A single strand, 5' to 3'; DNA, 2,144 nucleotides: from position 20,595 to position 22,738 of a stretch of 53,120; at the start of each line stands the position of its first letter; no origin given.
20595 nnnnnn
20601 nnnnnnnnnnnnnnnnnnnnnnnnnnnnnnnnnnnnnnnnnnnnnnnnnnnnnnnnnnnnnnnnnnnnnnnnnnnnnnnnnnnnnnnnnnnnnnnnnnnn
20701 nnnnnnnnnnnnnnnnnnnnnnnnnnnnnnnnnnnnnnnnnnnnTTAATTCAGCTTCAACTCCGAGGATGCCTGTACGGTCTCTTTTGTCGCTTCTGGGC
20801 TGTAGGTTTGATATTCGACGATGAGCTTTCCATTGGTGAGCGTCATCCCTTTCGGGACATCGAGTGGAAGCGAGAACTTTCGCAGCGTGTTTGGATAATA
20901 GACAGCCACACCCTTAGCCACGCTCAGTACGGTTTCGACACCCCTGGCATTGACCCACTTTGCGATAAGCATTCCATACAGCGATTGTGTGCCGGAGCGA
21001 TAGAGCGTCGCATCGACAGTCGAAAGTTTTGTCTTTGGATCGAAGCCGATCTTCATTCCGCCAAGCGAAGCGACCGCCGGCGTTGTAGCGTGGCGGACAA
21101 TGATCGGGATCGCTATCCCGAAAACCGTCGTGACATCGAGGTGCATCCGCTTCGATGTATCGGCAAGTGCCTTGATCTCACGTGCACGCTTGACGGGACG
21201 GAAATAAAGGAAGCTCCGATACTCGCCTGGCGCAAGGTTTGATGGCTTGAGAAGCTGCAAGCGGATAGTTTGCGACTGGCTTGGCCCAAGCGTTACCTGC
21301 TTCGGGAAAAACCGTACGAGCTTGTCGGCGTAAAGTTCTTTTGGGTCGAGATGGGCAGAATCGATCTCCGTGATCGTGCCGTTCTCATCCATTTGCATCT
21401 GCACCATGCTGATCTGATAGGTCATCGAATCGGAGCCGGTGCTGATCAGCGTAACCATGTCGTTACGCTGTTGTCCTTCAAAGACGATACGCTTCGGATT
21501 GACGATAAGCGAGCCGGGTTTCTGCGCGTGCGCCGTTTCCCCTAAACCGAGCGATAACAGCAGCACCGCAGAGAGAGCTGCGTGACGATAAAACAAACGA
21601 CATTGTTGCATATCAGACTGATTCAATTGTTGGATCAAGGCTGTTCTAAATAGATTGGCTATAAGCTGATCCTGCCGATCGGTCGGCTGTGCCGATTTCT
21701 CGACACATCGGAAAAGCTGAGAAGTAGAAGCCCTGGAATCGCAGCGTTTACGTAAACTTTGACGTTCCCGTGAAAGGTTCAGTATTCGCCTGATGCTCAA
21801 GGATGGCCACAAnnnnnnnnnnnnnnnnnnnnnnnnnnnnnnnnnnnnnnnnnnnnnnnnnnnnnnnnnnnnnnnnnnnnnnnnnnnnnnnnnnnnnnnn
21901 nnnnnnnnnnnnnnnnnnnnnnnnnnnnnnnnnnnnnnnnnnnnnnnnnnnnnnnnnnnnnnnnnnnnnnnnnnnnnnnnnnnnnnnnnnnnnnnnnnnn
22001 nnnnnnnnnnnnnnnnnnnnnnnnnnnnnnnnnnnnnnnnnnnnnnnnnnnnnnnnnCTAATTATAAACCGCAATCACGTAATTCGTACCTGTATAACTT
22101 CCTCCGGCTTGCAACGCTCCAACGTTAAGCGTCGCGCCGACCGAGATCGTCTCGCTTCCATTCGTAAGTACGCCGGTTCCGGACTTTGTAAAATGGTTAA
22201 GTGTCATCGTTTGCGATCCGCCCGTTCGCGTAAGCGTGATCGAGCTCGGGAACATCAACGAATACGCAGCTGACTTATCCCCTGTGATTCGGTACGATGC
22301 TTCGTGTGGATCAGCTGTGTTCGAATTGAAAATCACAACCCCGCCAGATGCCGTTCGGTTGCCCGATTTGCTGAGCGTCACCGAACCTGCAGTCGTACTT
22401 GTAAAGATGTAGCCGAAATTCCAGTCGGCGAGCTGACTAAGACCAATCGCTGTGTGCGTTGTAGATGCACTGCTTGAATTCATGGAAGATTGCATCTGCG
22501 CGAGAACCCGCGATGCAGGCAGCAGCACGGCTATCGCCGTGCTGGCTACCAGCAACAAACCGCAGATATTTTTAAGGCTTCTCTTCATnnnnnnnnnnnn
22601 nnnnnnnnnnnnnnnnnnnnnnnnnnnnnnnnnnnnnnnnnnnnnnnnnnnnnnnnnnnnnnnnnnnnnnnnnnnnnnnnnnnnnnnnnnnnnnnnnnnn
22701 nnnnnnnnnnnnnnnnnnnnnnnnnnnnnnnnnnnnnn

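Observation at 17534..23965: Putative chaperone-usher pilus built from DUF4402 subunits in an FCB-group bacterium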

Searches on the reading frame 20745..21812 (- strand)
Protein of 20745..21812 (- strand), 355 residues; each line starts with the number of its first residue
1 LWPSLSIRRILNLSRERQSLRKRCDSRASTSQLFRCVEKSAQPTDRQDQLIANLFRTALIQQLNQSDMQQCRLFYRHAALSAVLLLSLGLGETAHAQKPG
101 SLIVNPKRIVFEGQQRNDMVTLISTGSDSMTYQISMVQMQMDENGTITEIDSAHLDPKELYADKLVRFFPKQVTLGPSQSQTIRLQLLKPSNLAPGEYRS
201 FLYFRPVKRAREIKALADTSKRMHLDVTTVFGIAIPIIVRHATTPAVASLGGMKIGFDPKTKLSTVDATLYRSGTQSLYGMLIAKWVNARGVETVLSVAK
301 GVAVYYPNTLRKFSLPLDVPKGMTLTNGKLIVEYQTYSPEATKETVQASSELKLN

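Call 3: search_protein_families(library=pfam, proteins=[window:20745-21812:-], max_evalue=1)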
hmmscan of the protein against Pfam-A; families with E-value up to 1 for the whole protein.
window:20745-21812:- (355 aa): 4 families
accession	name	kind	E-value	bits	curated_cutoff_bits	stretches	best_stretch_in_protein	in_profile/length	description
PF06280.18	fn3_5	-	0.0015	19.6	27.6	1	117-195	11-86/112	Fn3-like domain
PF22181.1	TarS_linker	-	0.08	13.8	27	1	30-82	8-60/100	Glycosyl transferase TarS linker domain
PF06030.18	WxLIP_PGBD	-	0.091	13.2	27.3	1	113-199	26-114/121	WxL Interacting Protein, peptidoglycan binding domain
PF24494.1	DUF7587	-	0.23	12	27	0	139-171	78-111/146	Domain of unknown function (DUF7587)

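Call 4: search_protein_families(library=ncbifam, proteins=[window:20745-21812:-], max_evalue=1)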
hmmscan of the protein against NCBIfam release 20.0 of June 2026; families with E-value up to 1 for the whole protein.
window:20745-21812:- (355 aa): 0 families

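Call 6: search_solved_structures(query=window:20745-21812:-, max_evalue=10)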
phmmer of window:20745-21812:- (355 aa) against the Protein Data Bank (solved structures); distinct sequences matched with E-value up to 10: 0.

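Call 13: find_homologous_proteins(query=window:20745-21623:-, max_evalue=0.001)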
Query window:20745-21623:- (292 aa): 25 proteins with E <= 0.001 among 2158 candidates.
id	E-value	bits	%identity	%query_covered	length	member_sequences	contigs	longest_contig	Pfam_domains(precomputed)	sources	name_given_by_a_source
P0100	6.7e-184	627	100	99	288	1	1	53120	-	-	-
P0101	3.0e-104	366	63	94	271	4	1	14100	-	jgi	jgi:P pilus assembly chaperone PapD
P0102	2.6e-102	360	62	94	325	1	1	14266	-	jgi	jgi:P pilus assembly chaperone PapD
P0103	1.2e-99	351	59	99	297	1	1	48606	-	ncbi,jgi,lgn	-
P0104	6.8e-62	228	46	87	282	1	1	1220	-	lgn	-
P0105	8.3e-58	214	42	93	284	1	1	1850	-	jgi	jgi:hypothetical protein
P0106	2.8e-56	209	41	94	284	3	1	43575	-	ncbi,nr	ncbi:MAG: molecular chaperone [Bacteroidota bacterium]|nr:molecular chaperone [Bacteroidota bacteriu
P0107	6.9e-54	201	41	86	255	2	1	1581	-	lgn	-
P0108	7.2e-54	201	44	97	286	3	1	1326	-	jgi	jgi:hypothetical protein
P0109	1.7e-51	193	41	83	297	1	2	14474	-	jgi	jgi:P pilus assembly chaperone PapD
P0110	5.9e-50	188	40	87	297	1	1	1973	PF06280.19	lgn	-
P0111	5.3e-48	182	41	80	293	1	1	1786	-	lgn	-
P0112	7.3e-48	182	40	88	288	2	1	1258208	PF06280.19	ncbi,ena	-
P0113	2.5e-47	180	39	89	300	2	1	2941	PF06280.19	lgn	-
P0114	6.4e-47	178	38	98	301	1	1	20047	PF06280.19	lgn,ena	-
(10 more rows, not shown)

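Call 15: search_solved_structures(query=A2, max_evalue=10, show_alignments=2)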
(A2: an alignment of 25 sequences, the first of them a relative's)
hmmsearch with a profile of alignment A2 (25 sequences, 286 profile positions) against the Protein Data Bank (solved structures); distinct sequences matched with E-value up to 10: 0.

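Call 16: search_protein_families(library=pfam, alignment_id=A2, max_evalue=1)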
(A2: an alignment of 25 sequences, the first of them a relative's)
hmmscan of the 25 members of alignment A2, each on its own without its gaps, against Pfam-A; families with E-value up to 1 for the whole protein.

A. member 1, P0100 (288 aa): 2 families
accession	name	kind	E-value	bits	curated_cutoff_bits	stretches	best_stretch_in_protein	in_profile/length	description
PF06280.18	fn3_5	-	0.00088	20.4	27.6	1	50-128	11-86/112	Fn3-like domain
PF06030.18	WxLIP_PGBD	-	0.053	14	27.3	1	46-132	26-114/121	WxL Interacting Protein, peptidoglycan binding domain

B. families by the number of members that match (of 25 scanned): 15 families
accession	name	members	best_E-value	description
PF06280.18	fn3_5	20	2e-06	Fn3-like domain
PF20251.4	Big_14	13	0.0029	Bacterial Ig-like domain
PF00345.26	PapD_N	12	4.8e-06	Pili and flagellar-assembly chaperone, PapD N-terminal domain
PF22544.2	HYDIN_VesB_CFA65-like_Ig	9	0.0019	HYDIN/CFA65/VesB-like, Ig-like domain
PF06030.18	WxLIP_PGBD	6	0.031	WxL Interacting Protein, peptidoglycan binding domain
PF14016.12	DUF4232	5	0.0012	Domain of unknown function (DUF4232)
PF24816.2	Ig_CFAP65__9th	4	0.026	Cilia- and flagella-associated protein 65-like, Ig-like domain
PF10633.15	NPCBM_assoc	2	0.08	NPCBM-associated, NEW3 domain of alpha-galactosidase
PF11797.14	WxLIP_HBD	1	0.0057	WxL Interacting Protein, host binding domain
PF05732.17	RepL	1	0.0074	Firmicute plasmid replication protein (RepL)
PF03069.20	FmdA_AmdA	1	0.046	Acetamidase/Formamidase family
PF03907.18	Spo7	1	0.075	Spo7-like protein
PF12690.13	BsuPI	1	0.08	Intracellular proteinase inhibitor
PF22680.2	Glyco_hydro_123_N_2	1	0.13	Glycoside hydrolase 123 N-terminal domain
PF24649.1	DUF7642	1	0.18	Domain of unknown function (DUF7642)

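Call 46: search_protein_representatives(alignment_id=A2)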
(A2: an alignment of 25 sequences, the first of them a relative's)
Query: 25 sequences, 286 profile positions. Proteins with E-value up to 0.001 (for the whole library): 3793; up to 1e-10: 2613; up to 1e-30: 1435. The best 150 are listed.
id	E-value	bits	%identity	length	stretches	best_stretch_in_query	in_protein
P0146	2.2e-103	361.7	-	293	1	14-286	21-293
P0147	1.4e-102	359.0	-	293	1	14-285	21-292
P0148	1.4e-98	345.9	-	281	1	11-285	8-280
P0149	5.2e-98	344.1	-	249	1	40-286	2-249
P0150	8.1e-96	336.9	-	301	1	9-284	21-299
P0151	1.5e-95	336.0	-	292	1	9-286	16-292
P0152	1.5e-95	336.0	-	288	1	8-286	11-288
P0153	1.5e-95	336.0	-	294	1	15-286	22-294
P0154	9.4e-95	333.4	-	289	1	17-286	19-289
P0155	1.7e-93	329.2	-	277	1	18-285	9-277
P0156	5.0e-93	327.7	-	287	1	10-284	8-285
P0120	1.8e-92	325.9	-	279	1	23-286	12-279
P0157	2.6e-92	325.4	-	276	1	15-272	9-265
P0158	1.7e-91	322.7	-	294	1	13-285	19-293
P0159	2.8e-91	322.0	-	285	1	13-285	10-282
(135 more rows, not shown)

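Call 49: search_protein_families(library=pfam, alignment_id=A4, max_evalue=0.01)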
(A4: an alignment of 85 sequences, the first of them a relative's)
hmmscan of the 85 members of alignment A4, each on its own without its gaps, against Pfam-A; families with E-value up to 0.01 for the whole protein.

A. member 1, P0100 (288 aa): 1 family
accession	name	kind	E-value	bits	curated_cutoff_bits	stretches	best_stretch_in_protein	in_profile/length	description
PF06280.18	fn3_5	-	0.00088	20.4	27.6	1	50-128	11-86/112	Fn3-like domain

B. families by the number of members that match (of 85 scanned): 11 families
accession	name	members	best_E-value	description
PF06280.18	fn3_5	55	2e-06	Fn3-like domain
PF00345.26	PapD_N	47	2e-07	Pili and flagellar-assembly chaperone, PapD N-terminal domain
PF22544.2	HYDIN_VesB_CFA65-like_Ig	10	0.00015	HYDIN/CFA65/VesB-like, Ig-like domain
PF14016.12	DUF4232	9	0.00034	Domain of unknown function (DUF4232)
PF06030.18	WxLIP_PGBD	3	0.0043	WxL Interacting Protein, peptidoglycan binding domain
PF10633.15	NPCBM_assoc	2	0.0003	NPCBM-associated, NEW3 domain of alpha-galactosidase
PF24816.2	Ig_CFAP65__9th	2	0.00053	Cilia- and flagella-associated protein 65-like, Ig-like domain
PF20251.4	Big_14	2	0.00077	Bacterial Ig-like domain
PF11614.14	FixG_C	2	0.0066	IG-like fold at C-terminal of FixG, putative oxidoreductase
PF22680.2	Glyco_hydro_123_N_2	1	0.00063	Glycoside hydrolase 123 N-terminal domain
PF21992.2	DUF6927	1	0.0021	Domain of unknown function (DUF6927)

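Call 51: search_solved_structures(query=A4, max_evalue=10, show_alignments=3)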
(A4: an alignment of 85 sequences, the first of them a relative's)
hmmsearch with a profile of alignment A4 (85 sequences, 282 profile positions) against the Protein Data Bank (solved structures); distinct sequences matched with E-value up to 10: 2.
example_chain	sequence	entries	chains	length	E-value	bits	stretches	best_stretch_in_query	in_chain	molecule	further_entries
4ncd_A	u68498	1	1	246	0.31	13.2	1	95-158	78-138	Gram-negative pili assembly chaperone, N-terminal domain protein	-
6k73_A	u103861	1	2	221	0.47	12.7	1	96-162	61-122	Colonization factor antigen I chaperone CfaA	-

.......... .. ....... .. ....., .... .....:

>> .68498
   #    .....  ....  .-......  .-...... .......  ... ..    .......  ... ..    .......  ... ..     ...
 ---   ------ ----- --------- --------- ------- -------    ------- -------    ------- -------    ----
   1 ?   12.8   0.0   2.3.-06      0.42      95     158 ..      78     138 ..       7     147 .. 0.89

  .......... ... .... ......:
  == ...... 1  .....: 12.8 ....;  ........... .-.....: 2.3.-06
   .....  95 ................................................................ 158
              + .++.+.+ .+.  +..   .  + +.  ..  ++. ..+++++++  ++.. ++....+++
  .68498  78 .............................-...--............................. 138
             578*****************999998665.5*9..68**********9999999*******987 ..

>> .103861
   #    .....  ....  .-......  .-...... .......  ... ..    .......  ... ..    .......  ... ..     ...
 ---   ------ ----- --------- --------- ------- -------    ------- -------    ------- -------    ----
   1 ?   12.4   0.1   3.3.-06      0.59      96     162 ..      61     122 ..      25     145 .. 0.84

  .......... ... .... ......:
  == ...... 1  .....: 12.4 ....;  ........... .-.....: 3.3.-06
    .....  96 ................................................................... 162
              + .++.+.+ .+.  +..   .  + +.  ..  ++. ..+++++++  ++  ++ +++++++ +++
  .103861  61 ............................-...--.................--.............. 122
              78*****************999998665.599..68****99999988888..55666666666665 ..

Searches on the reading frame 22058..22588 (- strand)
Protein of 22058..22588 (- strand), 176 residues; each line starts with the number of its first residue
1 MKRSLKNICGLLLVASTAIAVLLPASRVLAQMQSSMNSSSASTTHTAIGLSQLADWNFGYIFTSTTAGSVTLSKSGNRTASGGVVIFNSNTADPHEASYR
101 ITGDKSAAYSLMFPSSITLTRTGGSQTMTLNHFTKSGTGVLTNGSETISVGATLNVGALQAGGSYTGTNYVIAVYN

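Call 3: search_protein_families(library=pfam, proteins=[window:22058-22588:-], max_evalue=1)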
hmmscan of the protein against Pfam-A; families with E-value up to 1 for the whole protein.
window:22058-22588:- (176 aa): 2 families
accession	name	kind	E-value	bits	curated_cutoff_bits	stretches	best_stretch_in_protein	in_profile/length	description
PF14352.11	DUF4402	-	2.3e-23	83.7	25.2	1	51-175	4-129/129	Domain of unknown function (DUF4402)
PF23532.1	Microp_apicomplexa_18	-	0.063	13.9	27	1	3-69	17-81/98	Apicomplexa microprotein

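Call 4: search_protein_families(library=ncbifam, proteins=[window:22058-22588:-], max_evalue=1)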
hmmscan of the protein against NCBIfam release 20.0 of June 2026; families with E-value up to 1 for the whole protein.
window:22058-22588:- (176 aa): 0 families

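Call 7: search_solved_structures(query=window:22058-22588:-, max_evalue=10)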
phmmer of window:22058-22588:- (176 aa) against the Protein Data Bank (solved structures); distinct sequences matched with E-value up to 10: 1.
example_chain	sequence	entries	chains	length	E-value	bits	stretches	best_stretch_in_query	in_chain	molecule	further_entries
1w8s_A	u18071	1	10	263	1.8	11.7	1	99-153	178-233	FRUCTOSE-BISPHOSPHATE ALDOLASE CLASS I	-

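Call 63: search_dna_similar(query=window:22058-22588:-, collection=plasmids, mode=protein, max_evalue=0.001, max_rows=25)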
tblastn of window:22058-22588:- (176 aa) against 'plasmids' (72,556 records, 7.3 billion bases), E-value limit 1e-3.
Records with a match: 3; places in all: 4; records where one place covers at least 80% of the query: 0.
Best place of each record, by identity: <60% 3.
By first word of the organism name: Sphingopyxis 1; Polaromonas 1; Novosphingobium 1.
By predicted mobility (MOB-suite, as given by PLSDB): conjugative 2; non-mobilizable 1.
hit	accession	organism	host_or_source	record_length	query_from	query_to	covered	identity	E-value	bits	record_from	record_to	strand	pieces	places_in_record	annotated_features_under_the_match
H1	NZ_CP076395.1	Sphingopyxis indica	Single cell,HCH dumpsite soil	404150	48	176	73%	34.6%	3e-4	47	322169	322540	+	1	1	DUF4402 domain-containing protein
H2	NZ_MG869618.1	Polaromonas sp. E5S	Ecology Glacier, King George Island, ...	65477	62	168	61%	36.7%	1e-8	60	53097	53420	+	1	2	DUF4402 domain-containing protein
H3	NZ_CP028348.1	Novosphingobium sp. THN1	cell culture,surface water of Lake Taihu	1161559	47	176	74%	27.1%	3e-5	50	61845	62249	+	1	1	record has no annotation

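Call 64: get_annotated_region(hit=H2, flank=7000)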
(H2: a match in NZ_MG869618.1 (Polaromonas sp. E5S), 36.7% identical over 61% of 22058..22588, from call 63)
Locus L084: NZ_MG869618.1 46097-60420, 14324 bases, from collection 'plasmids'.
description: Polaromonas sp. E5S plasmid pE5SP1, complete sequence
organism: Polaromonas sp. E5S (NCBI taxid 1840267)
taxonomy: Bacteria; Pseudomonadota; Betaproteobacteria; Burkholderiales; Comamonadaceae; Polaromonas; Polaromonas sp. E5S
host: -; source: Ecology Glacier, King George Island, Antarctica, cryoconite; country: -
typing (MOB-suite, as given by PLSDB): non-mobilizable
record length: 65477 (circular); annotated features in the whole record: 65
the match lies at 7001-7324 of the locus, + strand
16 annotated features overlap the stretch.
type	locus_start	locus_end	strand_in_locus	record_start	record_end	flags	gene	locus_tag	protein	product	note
CDS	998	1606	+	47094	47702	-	-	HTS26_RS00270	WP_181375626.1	LPD7 domain-containing protein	-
CDS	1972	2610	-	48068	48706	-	-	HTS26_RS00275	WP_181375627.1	hypothetical protein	-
CDS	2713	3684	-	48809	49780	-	-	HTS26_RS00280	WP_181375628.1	hypothetical protein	-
CDS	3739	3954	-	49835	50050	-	-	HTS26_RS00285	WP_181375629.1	hypothetical protein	-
CDS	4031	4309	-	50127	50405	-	-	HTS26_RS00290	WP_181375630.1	BrnA antitoxin family protein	-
CDS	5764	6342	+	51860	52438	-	-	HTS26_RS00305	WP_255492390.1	DUF4402 domain-containing protein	-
CDS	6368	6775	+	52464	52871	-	-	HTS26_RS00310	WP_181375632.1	hypothetical protein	-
CDS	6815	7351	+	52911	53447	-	-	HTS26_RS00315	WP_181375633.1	DUF4402 domain-containing protein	-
CDS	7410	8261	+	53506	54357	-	-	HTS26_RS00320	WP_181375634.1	molecular chaperone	-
CDS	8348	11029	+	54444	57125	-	-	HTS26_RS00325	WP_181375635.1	carboxypeptidase-like regulatory domain-containing protein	-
CDS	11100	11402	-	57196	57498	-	-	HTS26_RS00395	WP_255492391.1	SDR family oxidoreductase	-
CDS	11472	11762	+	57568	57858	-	-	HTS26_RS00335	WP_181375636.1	transposase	-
CDS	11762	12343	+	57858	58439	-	-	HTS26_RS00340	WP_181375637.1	TonB-dependent receptor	-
CDS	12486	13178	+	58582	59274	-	-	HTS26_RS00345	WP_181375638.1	IS6 family transposase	-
CDS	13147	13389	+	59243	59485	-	-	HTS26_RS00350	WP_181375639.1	hypothetical protein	-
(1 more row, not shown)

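Call 65: get_annotated_region(hit=H1, flank=7000)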
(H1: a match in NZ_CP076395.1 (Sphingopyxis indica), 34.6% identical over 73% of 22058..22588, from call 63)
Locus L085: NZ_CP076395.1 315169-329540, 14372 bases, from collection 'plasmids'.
description: Sphingopyxis indica strain MC4 plasmid pMC4, complete sequence
organism: Sphingopyxis indica (NCBI taxid 436663)
taxonomy: Bacteria; Pseudomonadota; Alphaproteobacteria; Sphingomonadales; Sphingomonadaceae; Sphingopyxis; Sphingopyxis indica
host: -; source: Single cell,HCH dumpsite soil; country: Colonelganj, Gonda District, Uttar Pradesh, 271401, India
typing (MOB-suite, as given by PLSDB): conjugative; relaxase MOBP; mating-pair formation MPF_T
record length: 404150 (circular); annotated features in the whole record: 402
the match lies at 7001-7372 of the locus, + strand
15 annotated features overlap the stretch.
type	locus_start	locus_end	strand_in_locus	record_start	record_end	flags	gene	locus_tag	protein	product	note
CDS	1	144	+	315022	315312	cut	-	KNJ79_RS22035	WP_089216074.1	DUF6489 family protein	-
CDS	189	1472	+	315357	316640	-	mnmE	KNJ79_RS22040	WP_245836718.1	tRNA uridine-5-carboxymethylaminomethyl(34) synthesis GTPase MnmE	GO:0006400 - tRNA modification [Evidence IEA]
CDS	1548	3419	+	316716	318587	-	mnmG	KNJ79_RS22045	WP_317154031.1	tRNA uridine-5-carboxymethylaminomethyl(34) synthesis enzyme MnmG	GO:0008033 - tRNA processing [Evidence IEA]; GO:0002098 - tRNA wobble uridine modification [Evidence IEA]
CDS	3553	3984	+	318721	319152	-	-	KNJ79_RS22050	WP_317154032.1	GNAT family N-acetyltransferase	-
CDS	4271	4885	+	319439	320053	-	rsmG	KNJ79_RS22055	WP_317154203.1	16S rRNA (guanine(527)-N(7))-methyltransferase RsmG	GO:0046118 - 7-methylguanosine biosynthetic process [Evidence IEA]; GO:0031167 - rRNA methylation [Evidence IEA]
CDS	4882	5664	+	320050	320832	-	-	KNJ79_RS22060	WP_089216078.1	ParA family protein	-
CDS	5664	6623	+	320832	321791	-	-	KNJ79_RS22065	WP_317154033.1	ParB/RepB/Spo0J family partition protein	GO:0007059 - chromosome segregation [Evidence IEA]; GO:0000910 - cytokinesis [Evidence IEA]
CDS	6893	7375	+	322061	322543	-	-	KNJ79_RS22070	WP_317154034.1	DUF4402 domain-containing protein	-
CDS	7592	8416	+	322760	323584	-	-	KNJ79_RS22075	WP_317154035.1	molecular chaperone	-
CDS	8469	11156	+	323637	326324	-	-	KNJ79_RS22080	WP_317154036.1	carboxypeptidase regulatory-like domain-containing protein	-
CDS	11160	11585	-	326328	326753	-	-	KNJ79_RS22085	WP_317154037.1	GFA family protein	-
CDS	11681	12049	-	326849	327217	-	-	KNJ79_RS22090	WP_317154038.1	glycine zipper 2TM domain-containing protein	-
CDS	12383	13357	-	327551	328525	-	-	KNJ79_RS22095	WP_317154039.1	alpha/beta fold hydrolase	-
CDS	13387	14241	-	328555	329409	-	-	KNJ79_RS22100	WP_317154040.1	alpha/beta hydrolase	-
CDS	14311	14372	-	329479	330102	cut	eda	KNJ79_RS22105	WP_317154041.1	bifunctional 4-hydroxy-2-oxoglutarate aldolase/2-dehydro-3-deoxy-phosphogluconate aldolase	GO:0009255 - Entner-Doudoroff pathway through 6-phosphogluconate [Evidence IEA]; GO:0009084 - glutamine family amino ...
